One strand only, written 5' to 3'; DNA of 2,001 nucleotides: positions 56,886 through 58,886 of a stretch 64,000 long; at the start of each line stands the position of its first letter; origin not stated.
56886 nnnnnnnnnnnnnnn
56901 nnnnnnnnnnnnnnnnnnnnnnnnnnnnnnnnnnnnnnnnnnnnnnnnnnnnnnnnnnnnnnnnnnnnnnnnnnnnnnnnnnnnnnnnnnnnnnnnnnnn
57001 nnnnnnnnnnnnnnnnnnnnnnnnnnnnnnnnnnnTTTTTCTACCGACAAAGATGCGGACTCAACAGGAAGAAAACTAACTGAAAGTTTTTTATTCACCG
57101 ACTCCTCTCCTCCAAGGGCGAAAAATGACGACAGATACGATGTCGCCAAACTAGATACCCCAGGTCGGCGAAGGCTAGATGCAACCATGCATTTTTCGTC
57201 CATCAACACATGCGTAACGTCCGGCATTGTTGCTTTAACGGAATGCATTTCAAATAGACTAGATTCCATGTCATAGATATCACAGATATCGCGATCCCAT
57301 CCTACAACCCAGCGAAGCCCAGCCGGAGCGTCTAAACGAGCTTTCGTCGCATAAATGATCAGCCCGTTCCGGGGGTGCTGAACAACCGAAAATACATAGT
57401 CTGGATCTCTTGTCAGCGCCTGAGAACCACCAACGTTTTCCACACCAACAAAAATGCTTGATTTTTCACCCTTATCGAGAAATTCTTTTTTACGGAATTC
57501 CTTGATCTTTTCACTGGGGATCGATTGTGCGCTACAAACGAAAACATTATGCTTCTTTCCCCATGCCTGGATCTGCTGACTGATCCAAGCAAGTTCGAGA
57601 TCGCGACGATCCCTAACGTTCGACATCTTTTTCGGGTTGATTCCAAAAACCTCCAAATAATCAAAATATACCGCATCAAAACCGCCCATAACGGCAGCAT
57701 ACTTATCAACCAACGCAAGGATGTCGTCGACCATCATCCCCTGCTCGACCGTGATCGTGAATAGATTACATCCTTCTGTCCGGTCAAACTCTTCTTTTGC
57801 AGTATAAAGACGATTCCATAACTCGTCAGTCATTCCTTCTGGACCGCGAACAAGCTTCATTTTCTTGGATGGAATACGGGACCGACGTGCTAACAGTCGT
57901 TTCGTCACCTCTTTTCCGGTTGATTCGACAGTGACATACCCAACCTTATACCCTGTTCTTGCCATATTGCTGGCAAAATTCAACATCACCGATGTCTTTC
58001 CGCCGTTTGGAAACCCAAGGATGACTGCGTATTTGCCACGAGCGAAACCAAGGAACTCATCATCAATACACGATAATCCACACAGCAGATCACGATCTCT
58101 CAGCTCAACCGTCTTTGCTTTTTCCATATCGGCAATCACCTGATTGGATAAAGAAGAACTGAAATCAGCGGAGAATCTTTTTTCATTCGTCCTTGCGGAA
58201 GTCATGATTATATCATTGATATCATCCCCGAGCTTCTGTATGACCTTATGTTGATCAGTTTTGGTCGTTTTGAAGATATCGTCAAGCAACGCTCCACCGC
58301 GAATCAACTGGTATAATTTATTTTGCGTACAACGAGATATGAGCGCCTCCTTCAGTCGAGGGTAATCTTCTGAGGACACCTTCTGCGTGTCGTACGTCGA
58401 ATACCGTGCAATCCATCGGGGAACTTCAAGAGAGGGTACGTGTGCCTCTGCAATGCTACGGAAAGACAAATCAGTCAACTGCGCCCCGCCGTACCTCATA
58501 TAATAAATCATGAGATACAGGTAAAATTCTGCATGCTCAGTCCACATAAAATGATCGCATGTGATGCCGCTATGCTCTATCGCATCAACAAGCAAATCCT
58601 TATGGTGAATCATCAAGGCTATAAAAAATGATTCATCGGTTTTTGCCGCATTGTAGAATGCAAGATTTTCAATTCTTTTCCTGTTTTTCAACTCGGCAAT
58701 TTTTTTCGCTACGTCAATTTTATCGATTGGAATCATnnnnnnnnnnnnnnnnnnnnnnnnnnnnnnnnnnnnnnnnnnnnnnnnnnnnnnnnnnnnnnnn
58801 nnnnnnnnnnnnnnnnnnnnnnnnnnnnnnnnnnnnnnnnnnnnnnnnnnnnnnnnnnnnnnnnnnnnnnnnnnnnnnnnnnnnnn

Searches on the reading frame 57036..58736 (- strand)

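Call 56: search_protein_families(library=pfam, proteins=[window:57036-58736:-], max_evalue=0.001)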
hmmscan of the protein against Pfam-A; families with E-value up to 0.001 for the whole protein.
window:57036-58736:- (567 aa): 3 families
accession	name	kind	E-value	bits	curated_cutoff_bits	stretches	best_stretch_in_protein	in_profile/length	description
PF03796.21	DnaB_C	-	9.3e-17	61.7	27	1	219-401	4-173/255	DnaB-like helicase C terminal domain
PF06745.19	ATPase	-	7.9e-05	22.6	26.6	1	226-280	9-66/231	KaiC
PF02702.23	KdpD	-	0.00023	21.1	26.1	1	233-294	2-64/210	Osmosensitive K+ channel His kinase sensor domain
